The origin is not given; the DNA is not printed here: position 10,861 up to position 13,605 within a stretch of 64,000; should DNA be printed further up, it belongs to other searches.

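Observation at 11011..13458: Membrane-anchored 2xHKD phospholipase-D-family protein fused to four tandem OB-fold repeats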

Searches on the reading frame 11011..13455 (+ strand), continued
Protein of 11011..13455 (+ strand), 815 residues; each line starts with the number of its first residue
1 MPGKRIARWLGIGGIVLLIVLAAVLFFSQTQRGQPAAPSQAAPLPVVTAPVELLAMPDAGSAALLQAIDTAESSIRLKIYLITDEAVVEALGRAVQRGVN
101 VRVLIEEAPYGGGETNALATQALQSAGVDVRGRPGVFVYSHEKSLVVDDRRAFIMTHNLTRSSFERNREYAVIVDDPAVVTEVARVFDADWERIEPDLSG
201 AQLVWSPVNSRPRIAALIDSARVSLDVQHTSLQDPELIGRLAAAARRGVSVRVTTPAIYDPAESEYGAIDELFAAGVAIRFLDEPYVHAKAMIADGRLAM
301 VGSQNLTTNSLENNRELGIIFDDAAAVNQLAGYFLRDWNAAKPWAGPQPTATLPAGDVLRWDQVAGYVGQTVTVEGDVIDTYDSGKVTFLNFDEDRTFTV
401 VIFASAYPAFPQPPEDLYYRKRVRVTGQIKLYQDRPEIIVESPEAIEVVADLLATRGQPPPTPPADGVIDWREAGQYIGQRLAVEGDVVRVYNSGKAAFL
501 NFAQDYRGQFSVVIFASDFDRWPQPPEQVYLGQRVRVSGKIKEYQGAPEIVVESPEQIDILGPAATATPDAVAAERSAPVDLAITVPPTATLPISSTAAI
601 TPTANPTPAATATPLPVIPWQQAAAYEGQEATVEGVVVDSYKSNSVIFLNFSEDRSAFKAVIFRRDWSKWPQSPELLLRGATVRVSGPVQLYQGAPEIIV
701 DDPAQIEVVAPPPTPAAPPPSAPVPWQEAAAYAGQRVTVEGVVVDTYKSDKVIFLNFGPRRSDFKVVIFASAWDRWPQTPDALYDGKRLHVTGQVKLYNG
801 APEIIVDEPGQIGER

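Call 7: find_homologous_proteins(query=window:11011-13455:+, max_evalue=0.00001)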
Query window:11011-13455:+ (815 aa): 141 proteins with E <= 0.00001 among 8000 candidates; the best 120 are listed.
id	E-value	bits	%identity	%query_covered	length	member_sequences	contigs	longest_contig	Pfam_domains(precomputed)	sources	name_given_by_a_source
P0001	0.0e+0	1690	93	100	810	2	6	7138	PF12869.14,PF13091.13,PF13742.13,PF11495.15,PF19135.6,PF17941.8,PF24217.2,PF13090.13,PF01336.32,PF00614.29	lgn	-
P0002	0.0e+0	1461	81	100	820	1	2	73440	PF12869.14,PF13091.13,PF13742.13,PF11495.15,PF19135.6,PF01336.32,PF00614.29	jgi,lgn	jgi:phosphatidylserine/phosphatidylglycerophosphate/cardiolipin synthase-like enzyme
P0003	0.0e+0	1416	78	100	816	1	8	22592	PF12869.14,PF13091.13,PF13742.13,PF11495.15,PF19135.6,PF17941.8,PF01336.32,PF14485.12,PF00614.29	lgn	-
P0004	0.0e+0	1277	71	99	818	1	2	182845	PF12869.14,PF13091.13,PF13742.13,PF11495.15,PF19135.6,PF24217.2,PF01336.32,PF00614.29,PF21806.4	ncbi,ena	-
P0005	0.0e+0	1271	71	99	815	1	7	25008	PF12869.14,PF13091.13,PF13742.13,PF11495.15,PF19135.6,PF24217.2,PF01336.32,PF00614.29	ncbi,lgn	-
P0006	0.0e+0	1266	73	99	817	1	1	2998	PF12869.14,PF13091.13,PF13742.13,PF11495.15,PF19135.6,PF24217.2,PF13090.13,PF01336.32,PF13567.12,PF00614.29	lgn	-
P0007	0.0e+0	1262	72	95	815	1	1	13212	PF12869.14,PF13091.13,PF13742.13,PF11495.15,PF19135.6,PF24217.2,PF13090.13,PF01336.32,PF00614.29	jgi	jgi:cardiolipin synthase A/B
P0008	0.0e+0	1258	71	99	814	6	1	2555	PF12869.14,PF13091.13,PF13742.13,PF11495.15,PF19135.6,PF24217.2,PF13090.13,PF01336.32,PF00614.29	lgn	-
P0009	0.0e+0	1258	70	99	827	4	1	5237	PF12869.14,PF13091.13,PF13742.13,PF11495.15,PF19135.6,PF17941.8,PF24217.2,PF13090.13,PF01336.32,PF00614.29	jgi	jgi:cardiolipin synthase A/B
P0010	0.0e+0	1256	72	95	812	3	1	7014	PF12869.14,PF13091.13,PF13742.13,PF11495.15,PF19135.6,PF24217.2,PF13090.13,PF01336.32,PF13567.12,PF00614.29,PF21806.4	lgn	-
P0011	0.0e+0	1254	72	95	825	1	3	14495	PF12869.14,PF11495.15,PF17941.8,PF24217.2,PF14485.12,PF16127.11,PF13091.13,PF13742.13,PF19135.6,PF13090.13,PF01336.32,PF13567.12,PF00614.29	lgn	-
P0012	0.0e+0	1249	71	95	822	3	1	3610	PF12869.14,PF13091.13,PF13742.13,PF11495.15,PF19135.6,PF17941.8,PF24217.2,PF13090.13,PF01336.32,PF00614.29,PF21806.4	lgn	-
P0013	0.0e+0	1244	71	94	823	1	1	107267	PF12869.14,PF11495.15,PF17941.8,PF24217.2,PF21806.4,PF13091.13,PF13742.13,PF19135.6,PF13090.13,PF01336.32,PF13567.12,PF00614.29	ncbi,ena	-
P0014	0.0e+0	1242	71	97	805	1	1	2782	PF12869.14,PF16127.11,PF13091.13,PF13742.13,PF11495.15,PF19135.6,PF24217.2,PF01336.32,PF00614.29,PF21806.4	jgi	-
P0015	0.0e+0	1240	70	99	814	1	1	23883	PF12869.14,PF16127.11,PF13091.13,PF13742.13,PF11495.15,PF19135.6,PF24217.2,PF13090.13,PF01336.32,PF00614.29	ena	-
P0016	0.0e+0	1231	68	99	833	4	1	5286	PF12869.14,PF11495.15,PF17941.8,PF24217.2,PF21806.4,PF13091.13,PF13742.13,PF19135.6,PF13090.13,PF01336.32,PF13567.12,PF00614.29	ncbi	-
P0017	0.0e+0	1222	69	99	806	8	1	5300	PF12869.14,PF13091.13,PF13742.13,PF11495.15,PF19135.6,PF17941.8,PF24217.2,PF13090.13,PF01336.32,PF00614.29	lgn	-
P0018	0.0e+0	1213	70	95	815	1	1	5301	PF12869.14,PF13091.13,PF13742.13,PF11495.15,PF19135.6,PF24217.2,PF13090.13,PF01336.32,PF00614.29,PF21806.4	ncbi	-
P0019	0.0e+0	1212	70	96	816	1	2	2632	PF12869.14,PF13091.13,PF13742.13,PF11495.15,PF19135.6,PF17941.8,PF24217.2,PF13090.13,PF01336.32,PF00614.29,PF21806.4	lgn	-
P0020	0.0e+0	1209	68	96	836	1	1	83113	PF12869.14,PF11495.15,PF17941.8,PF24217.2,PF21806.4,PF13091.13,PF13742.13,PF19135.6,PF13090.13,PF01336.32,PF13567.12,PF00614.29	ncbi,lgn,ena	-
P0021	0.0e+0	1201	68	99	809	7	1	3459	PF12869.14,PF13091.13,PF13742.13,PF11495.15,PF19135.6,PF24217.2,PF13090.13,PF01336.32,PF00614.29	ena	-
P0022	0.0e+0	1198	70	96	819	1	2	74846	PF12869.14,PF13091.13,PF13742.13,PF11495.15,PF19135.6,PF24217.2,PF13090.13,PF01336.32,PF00614.29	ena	-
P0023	0.0e+0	1185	68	97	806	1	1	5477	PF12869.14,PF13091.13,PF13742.13,PF11495.15,PF19135.6,PF17941.8,PF24217.2,PF13090.13,PF01336.32,PF00614.29,PF21806.4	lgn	-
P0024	0.0e+0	1182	67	99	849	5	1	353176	PF12869.14,PF13091.13,PF13742.13,PF11495.15,PF19135.6,PF24217.2,PF13090.13,PF01336.32,PF00614.29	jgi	jgi:cardiolipin synthase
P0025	0.0e+0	1179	68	96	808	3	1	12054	PF12869.14,PF13091.13,PF13742.13,PF11495.15,PF19135.6,PF17941.8,PF24217.2,PF13090.13,PF01336.32,PF00614.29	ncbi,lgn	ncbi:MAG: phospholipase D-like domain-containing protein [Caldilineales bacterium]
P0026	0.0e+0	1175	69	94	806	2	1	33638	PF13091.13,PF13742.13,PF11495.15,PF19135.6,PF17941.8,PF24217.2,PF13090.13,PF01336.32,PF00614.29,PF21806.4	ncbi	ncbi:MAG: phospholipase D-like domain-containing protein [Anaerolineae bacterium]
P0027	3.6e-295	999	81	65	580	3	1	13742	PF13091.13,PF11495.15,PF24217.2,PF13090.13,PF01336.32,PF00614.29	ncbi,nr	ncbi:MAG: phospholipase D-like domain-containing protein, partial [Caldilineales bacterium]|nr:phosp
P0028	3.3e-285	967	71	76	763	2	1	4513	PF12869.14,PF13091.13,PF11495.15,PF19135.6,PF17941.8,PF24217.2,PF13090.13,PF01336.32,PF00614.29,PF21806.4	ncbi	-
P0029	4.0e-282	956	62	86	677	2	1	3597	PF12869.14,PF13091.13,PF11495.15,PF01336.32,PF00614.29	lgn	-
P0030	5.0e-263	893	72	67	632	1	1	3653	PF13091.13,PF13742.13,PF11495.15,PF24217.2,PF13090.13,PF01336.32,PF00614.29,PF21806.4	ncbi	-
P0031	2.0e-261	888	47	99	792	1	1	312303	PF12869.14,PF13091.13,PF13742.13,PF11495.15,PF19135.6,PF01336.32,PF00614.29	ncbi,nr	ncbi:MAG: phospholipase D-like domain-containing protein [Chloroflexota bacterium]|nr:phospholipase 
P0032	9.1e-257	872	71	69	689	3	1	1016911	PF13091.13,PF11495.15,PF24217.2,PF13090.13,PF01336.32,PF00614.29,PF21806.4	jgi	jgi:cardiolipin synthase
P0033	2.9e-256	871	58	83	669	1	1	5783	PF12869.14,PF13091.13,PF13742.13,PF11495.15,PF19135.6,PF01336.32,PF00614.29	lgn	-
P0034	5.2e-239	814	53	83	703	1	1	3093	PF12869.14,PF13091.13,PF11495.15,PF19135.6,PF01336.32,PF00614.29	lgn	-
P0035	2.8e-236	805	54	83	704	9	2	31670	PF13091.13,PF13742.13,PF11495.15,PF19135.6,PF01336.32,PF00614.29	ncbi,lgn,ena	-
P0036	2.9e-236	805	68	63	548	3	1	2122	PF12869.14,PF13091.13,PF13742.13,PF19135.6,PF01336.32,PF13567.12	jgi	jgi:DNA/RNA endonuclease YhcR with UshA esterase domain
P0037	5.1e-236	804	56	81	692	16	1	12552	PF13091.13,PF13742.13,PF11495.15,PF19135.6,PF01336.32,PF00614.29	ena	-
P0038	2.5e-232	792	55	83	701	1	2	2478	PF13091.13,PF13742.13,PF11495.15,PF19135.6,PF01336.32,PF00614.29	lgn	-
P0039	2.7e-230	785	55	81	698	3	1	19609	PF12869.14,PF13091.13,PF13742.13,PF11495.15,PF17941.8,PF01336.32,PF00614.29,PF24402.2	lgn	-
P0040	5.0e-229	781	55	82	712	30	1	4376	PF12869.14,PF13091.13,PF13742.13,PF11495.15,PF17941.8,PF01336.32,PF00614.29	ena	-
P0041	5.7e-228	777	52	87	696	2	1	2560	PF13091.13,PF13742.13,PF11495.15,PF01336.32,PF00614.29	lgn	-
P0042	8.0e-225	767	55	81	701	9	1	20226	PF12869.14,PF13091.13,PF13742.13,PF11495.15,PF19135.6,PF17941.8,PF01336.32,PF00614.29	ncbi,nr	ncbi:MAG: hypothetical protein KDI55_08640 [Anaerolineae bacterium]|nr:hypothetical protein [Anaerol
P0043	1.8e-221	756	55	83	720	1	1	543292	PF13091.13,PF13742.13,PF11495.15,PF19135.6,PF01336.32,PF00614.29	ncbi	ncbi:MAG: phospholipase D-like domain-containing protein [Caldilineales bacterium]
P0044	2.3e-218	745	53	83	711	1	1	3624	PF12869.14,PF13091.13,PF13742.13,PF11495.15,PF19135.6,PF13090.13,PF01336.32,PF00614.29,PF24402.2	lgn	-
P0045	5.2e-218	744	53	83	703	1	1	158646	PF12869.14,PF13091.13,PF13742.13,PF11495.15,PF13090.13,PF01336.32,PF00614.29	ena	-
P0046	2.3e-175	603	45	83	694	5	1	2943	PF13091.13,PF13742.13,PF11495.15,PF17941.8,PF01336.32,PF00614.29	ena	-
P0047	4.2e-174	599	46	82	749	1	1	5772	PF12869.14,PF13091.13,PF13742.13,PF19135.6,PF17941.8,PF01336.32,PF26045.1,PF00614.29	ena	-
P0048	7.6e-174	598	46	82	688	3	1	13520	PF12869.14,PF13091.13,PF13742.13,PF11495.15,PF19135.6,PF17941.8,PF01336.32,PF00614.29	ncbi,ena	-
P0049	2.7e-173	596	44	84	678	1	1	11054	PF13091.13,PF13742.13,PF11495.15,PF19135.6,PF17941.8,PF01336.32,PF00614.29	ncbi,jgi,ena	-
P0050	1.8e-172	594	46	83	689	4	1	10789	PF12869.14,PF13091.13,PF13742.13,PF11495.15,PF19135.6,PF17941.8,PF01336.32,PF00614.29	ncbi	-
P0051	1.3e-171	591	44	81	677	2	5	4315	PF13091.13,PF11495.15,PF17941.8,PF01336.32,PF00614.29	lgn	-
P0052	2.2e-171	590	43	82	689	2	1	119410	PF12869.14,PF13091.13,PF13742.13,PF11495.15,PF19135.6,PF17941.8,PF01336.32,PF00614.29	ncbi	-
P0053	2.6e-170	587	45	81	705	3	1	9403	PF13091.13,PF11495.15,PF17941.8,PF01336.32,PF00614.29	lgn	-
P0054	7.2e-170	585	44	81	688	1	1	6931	PF13091.13,PF13742.13,PF11495.15,PF19135.6,PF17941.8,PF01336.32,PF00614.29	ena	-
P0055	1.7e-169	584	44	81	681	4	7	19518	PF13091.13,PF13742.13,PF11495.15,PF17941.8,PF13090.13,PF01336.32,PF00614.29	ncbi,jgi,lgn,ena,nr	ncbi:MAG: hypothetical protein K1X65_23295 [Caldilineales bacterium]|nr:hypothetical protein [Caldil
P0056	2.6e-169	583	47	82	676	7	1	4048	PF12869.14,PF13091.13,PF13742.13,PF19135.6,PF17941.8,PF01336.32,PF00614.29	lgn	-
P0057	3.1e-169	583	44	83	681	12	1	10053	PF13091.13,PF11495.15,PF17941.8,PF01336.32,PF26045.1,PF00614.29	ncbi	-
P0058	8.4e-169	582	43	82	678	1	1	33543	PF13091.13,PF13742.13,PF11495.15,PF19135.6,PF17941.8,PF01336.32,PF00614.29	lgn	-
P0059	1.4e-168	581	44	81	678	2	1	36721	PF13091.13,PF13742.13,PF11495.15,PF19135.6,PF17941.8,PF01336.32,PF00614.29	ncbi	-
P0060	5.3e-168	579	42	86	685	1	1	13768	PF13091.13,PF13742.13,PF19135.6,PF17941.8,PF01336.32,PF00614.29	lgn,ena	-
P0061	6.6e-168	579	43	81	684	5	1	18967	PF13091.13,PF13742.13,PF11495.15,PF19135.6,PF17941.8,PF01336.32,PF00614.29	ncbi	-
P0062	1.0e-167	578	46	83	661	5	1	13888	PF13091.13,PF11495.15,PF17941.8,PF01336.32,PF00614.29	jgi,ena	-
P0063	1.4e-167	577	43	81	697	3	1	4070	PF13091.13,PF13742.13,PF11495.15,PF17941.8,PF01336.32,PF00614.29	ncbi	-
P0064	1.7e-167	577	42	84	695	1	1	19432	PF13091.13,PF11495.15,PF17941.8,PF13090.13,PF01336.32,PF00614.29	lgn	-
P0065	4.1e-167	576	43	80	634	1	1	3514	PF13091.13,PF13742.13,PF11495.15,PF19135.6,PF17941.8,PF13090.13,PF01336.32,PF00614.29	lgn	-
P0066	4.3e-167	576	42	85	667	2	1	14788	PF13091.13,PF13742.13,PF19135.6,PF17941.8,PF01336.32,PF00614.29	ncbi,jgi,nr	ncbi:MAG: hypothetical protein GXP37_06870 [Chloroflexi bacterium]|nr:hypothetical protein [Chlorofl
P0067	5.6e-167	576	44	80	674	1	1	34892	PF13091.13,PF13742.13,PF11495.15,PF01336.32,PF00614.29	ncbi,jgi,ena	-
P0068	8.5e-167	575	44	83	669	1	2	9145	PF13091.13,PF13742.13,PF11495.15,PF17941.8,PF01336.32,PF00614.29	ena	-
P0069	9.3e-167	575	44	83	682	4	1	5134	PF12869.14,PF13091.13,PF11495.15,PF19135.6,PF17941.8,PF01336.32,PF00614.29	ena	-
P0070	2.3e-166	573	43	85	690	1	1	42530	PF12869.14,PF13091.13,PF13742.13,PF11495.15,PF17941.8,PF01336.32,PF26045.1,PF14485.12,PF00614.29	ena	-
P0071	3.3e-166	573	43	83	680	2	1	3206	PF12869.14,PF13091.13,PF13742.13,PF11495.15,PF19135.6,PF17941.8,PF01336.32,PF26045.1,PF00614.29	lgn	-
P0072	1.6e-165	571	45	82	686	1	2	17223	PF13091.13,PF13742.13,PF11495.15,PF17941.8,PF24217.2,PF01336.32,PF00614.29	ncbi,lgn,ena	-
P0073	5.0e-165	569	44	81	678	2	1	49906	PF13091.13,PF13742.13,PF11495.15,PF17941.8,PF13090.13,PF01336.32,PF00614.29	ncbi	-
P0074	1.1e-164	568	42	83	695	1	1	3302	PF13091.13,PF11495.15,PF19135.6,PF17941.8,PF13090.13,PF01336.32,PF00614.29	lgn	-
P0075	4.5e-164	566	44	80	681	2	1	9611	PF12869.14,PF13091.13,PF13742.13,PF11495.15,PF17941.8,PF01336.32,PF00614.29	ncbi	-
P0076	3.4e-163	563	45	83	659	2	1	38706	PF13091.13,PF11495.15,PF17941.8,PF01336.32,PF00614.29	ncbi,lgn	-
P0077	4.7e-163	563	46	81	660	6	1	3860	PF13091.13,PF13742.13,PF11495.15,PF17941.8,PF01336.32,PF00614.29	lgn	-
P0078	7.8e-163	562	43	80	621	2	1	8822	PF13091.13,PF13742.13,PF11495.15,PF17941.8,PF01336.32,PF00614.29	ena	-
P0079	1.4e-162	561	43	81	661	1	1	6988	PF13091.13,PF13742.13,PF19135.6,PF17941.8,PF01336.32,PF00614.29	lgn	-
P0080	1.2e-161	558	43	80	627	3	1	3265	PF13091.13,PF13742.13,PF11495.15,PF19135.6,PF17941.8,PF01336.32,PF00614.29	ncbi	-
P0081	1.6e-161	557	44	81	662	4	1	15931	PF13091.13,PF13742.13,PF19135.6,PF17941.8,PF01336.32,PF00614.29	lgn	-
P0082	5.3e-161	556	44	83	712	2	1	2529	PF12869.14,PF13091.13,PF13742.13,PF19135.6,PF17941.8,PF01336.32,PF00614.29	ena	-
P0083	7.1e-161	555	45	82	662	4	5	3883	PF12869.14,PF13091.13,PF11495.15,PF17941.8,PF01336.32,PF00614.29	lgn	-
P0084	9.7e-161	555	42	81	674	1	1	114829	PF13091.13,PF11495.15,PF17941.8,PF01336.32,PF00614.29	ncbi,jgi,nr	ncbi:MAG: hypothetical protein GXP42_10960 [Chloroflexi bacterium]|nr:hypothetical protein [Chlorofl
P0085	3.7e-160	553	43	82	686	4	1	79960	PF12869.14,PF13091.13,PF13742.13,PF11495.15,PF17941.8,PF01336.32,PF00614.29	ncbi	-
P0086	6.2e-160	552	43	83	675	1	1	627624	PF13091.13,PF13742.13,PF11495.15,PF17941.8,PF01336.32,PF00614.29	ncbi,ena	-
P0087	1.1e-159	551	41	85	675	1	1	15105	PF13091.13,PF13742.13,PF11495.15,PF17941.8,PF01336.32,PF00614.29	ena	-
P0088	1.4e-159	551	44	80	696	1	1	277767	PF12869.14,PF13091.13,PF13742.13,PF19135.6,PF01336.32,PF00614.29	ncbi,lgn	-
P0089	5.2e-157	543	43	86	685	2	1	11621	PF13091.13,PF13742.13,PF11495.15,PF19135.6,PF17941.8,PF01336.32,PF00614.29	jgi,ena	-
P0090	1.7e-156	541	46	72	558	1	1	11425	PF13091.13,PF13742.13,PF11495.15,PF19135.6,PF01336.32,PF26045.1,PF14485.12,PF00614.29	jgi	-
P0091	2.0e-156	541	43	80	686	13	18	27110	PF13091.13,PF13742.13,PF11495.15,PF17941.8,PF01336.32,PF00614.29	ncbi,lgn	-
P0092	6.4e-156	539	44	74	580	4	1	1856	PF13091.13,PF13742.13,PF01336.32,PF26045.1,PF00614.29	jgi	jgi:DNA/RNA endonuclease YhcR with UshA esterase domain/HKD family nuclease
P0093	6.8e-156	539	42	82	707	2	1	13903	PF13091.13,PF13742.13,PF11495.15,PF01336.32,PF00614.29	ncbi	-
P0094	4.6e-155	536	43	81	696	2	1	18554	PF13091.13,PF13742.13,PF11495.15,PF17941.8,PF24217.2,PF01336.32,PF00614.29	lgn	-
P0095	3.3e-154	533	42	81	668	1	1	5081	PF13091.13,PF13742.13,PF11495.15,PF17941.8,PF01336.32,PF00614.29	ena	-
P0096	7.0e-153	529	42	83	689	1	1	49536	PF13091.13,PF13742.13,PF11495.15,PF19135.6,PF17941.8,PF01336.32,PF00614.29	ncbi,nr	ncbi:MAG: hypothetical protein J5I90_19415 [Caldilineales bacterium]|nr:hypothetical protein [Caldil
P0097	5.3e-148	513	44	71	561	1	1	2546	PF12869.14,PF13091.13,PF13742.13,PF01336.32,PF00614.29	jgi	jgi:DNA/RNA endonuclease YhcR with UshA esterase domain/HKD family nuclease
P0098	1.6e-138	481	49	62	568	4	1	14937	PF13091.13,PF11495.15,PF17941.8,PF01336.32,PF00614.29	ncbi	-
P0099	2.5e-138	481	46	65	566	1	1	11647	PF13091.13,PF11495.15,PF19135.6,PF17941.8,PF24217.2,PF01336.32,PF00614.29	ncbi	-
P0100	4.5e-126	440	44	62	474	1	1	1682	PF12869.14,PF13091.13,PF13742.13,PF19135.6,PF01336.32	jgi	jgi:DNA/RNA endonuclease YhcR with UshA esterase domain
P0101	1.1e-125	439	42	67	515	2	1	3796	PF13091.13,PF13742.13,PF01336.32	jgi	-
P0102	6.1e-125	436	44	64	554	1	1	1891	PF13091.13,PF11495.15,PF17941.8,PF01336.32,PF00614.29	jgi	jgi:phosphatidylserine/phosphatidylglycerophosphate/cardiolipin synthase-like enzyme/DNA/RNA endonuc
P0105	4.8e-109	384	45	53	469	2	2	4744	PF13091.13,PF09565.17,PF11495.15,PF17941.8,PF01336.32,PF00614.29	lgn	-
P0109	9.5e-102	360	44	49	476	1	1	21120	PF13091.13,PF11495.15,PF17941.8,PF01336.32,PF00614.29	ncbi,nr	ncbi:MAG: hypothetical protein HY782_22150 [Chloroflexi bacterium]|nr:hypothetical protein [Chlorofl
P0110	2.8e-100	355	46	48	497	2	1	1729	PF13091.13,PF11495.15,PF17941.8,PF01336.32,PF00614.29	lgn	-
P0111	4.4e-100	354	44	48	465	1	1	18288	PF13091.13,PF11495.15,PF01336.32,PF00614.29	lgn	-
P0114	2.0e-98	349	43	51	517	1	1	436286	PF13091.13,PF17941.8,PF13090.13,PF01336.32,PF00614.29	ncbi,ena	-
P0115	4.0e-97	344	45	48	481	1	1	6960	PF13091.13,PF11495.15,PF01336.32,PF00614.29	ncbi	ncbi:MAG TPA: phospholipase D-like domain-containing protein, partial [Anaerolineae bacterium]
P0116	4.0e-95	338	47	49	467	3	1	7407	PF13091.13,PF17941.8,PF13090.13,PF01336.32,PF00614.29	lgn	-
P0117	4.9e-95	338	45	49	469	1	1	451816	PF13091.13,PF11495.15,PF17941.8,PF13090.13,PF01336.32,PF00614.29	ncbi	ncbi:MAG: phospholipase D-like domain-containing protein [Anaerolineae bacterium]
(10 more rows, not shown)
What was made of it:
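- JGI names for relatives are 'cardiolipin synthase' (call 7).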

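Call 26: find_encoding_contigs(protein=P0004, flank=8000, max_places=2)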
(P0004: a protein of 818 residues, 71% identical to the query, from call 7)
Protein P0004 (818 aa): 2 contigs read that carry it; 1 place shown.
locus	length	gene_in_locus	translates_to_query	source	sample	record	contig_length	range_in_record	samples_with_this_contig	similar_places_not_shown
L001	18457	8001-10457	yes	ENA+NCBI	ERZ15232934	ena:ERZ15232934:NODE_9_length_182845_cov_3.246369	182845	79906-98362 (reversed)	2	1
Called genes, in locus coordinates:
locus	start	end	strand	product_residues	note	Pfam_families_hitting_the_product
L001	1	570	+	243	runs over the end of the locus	-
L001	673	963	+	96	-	PF05973:Gp49 (weak)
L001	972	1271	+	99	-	PF21716:dnstrm_HI1420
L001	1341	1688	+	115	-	PF07366:SnoaL, PF12680:SnoaL_2, PF13474:SnoaL_3 (weak), PF14534:DUF4440 (weak)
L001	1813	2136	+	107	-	PF00583:Acetyltransf_1, PF13302:Acetyltransf_3, PF13420:Acetyltransf_4 (weak), PF13673:Acetyltransf_10 (weak), PF13508:Acetyltransf_7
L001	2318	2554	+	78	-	-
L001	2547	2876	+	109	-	-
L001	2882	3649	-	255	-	PF01553:Acyltransferase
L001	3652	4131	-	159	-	PF05728:UPF0227 (faint), PF00561:Abhydrolase_1 (weak), PF12146:Hydrolase_4 (weak), PF12695:Abhydrolase_5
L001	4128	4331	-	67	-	-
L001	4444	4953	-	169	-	PF04978:MST (weak), PF12867:DinB_2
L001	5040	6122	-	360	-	PF00817:IMS, PF11798:IMS_HHH (weak), PF21999:IMS_HHH_1 (weak), PF11799:IMS_C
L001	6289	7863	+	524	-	PF04389:Peptidase_M28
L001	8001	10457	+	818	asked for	PF12869:tRNA_anti-like (faint), PF11495:TrmB_EBD_N (faint), PF13091:PLDc_2, PF21806:DUF6879 (faint), PF24217:DUF7436 (faint), PF00614:PLDc (faint), PF13091:PLDc_2, PF01336:tRNA_anti-codon, +2 more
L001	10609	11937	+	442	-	PF00815:Histidinol_dh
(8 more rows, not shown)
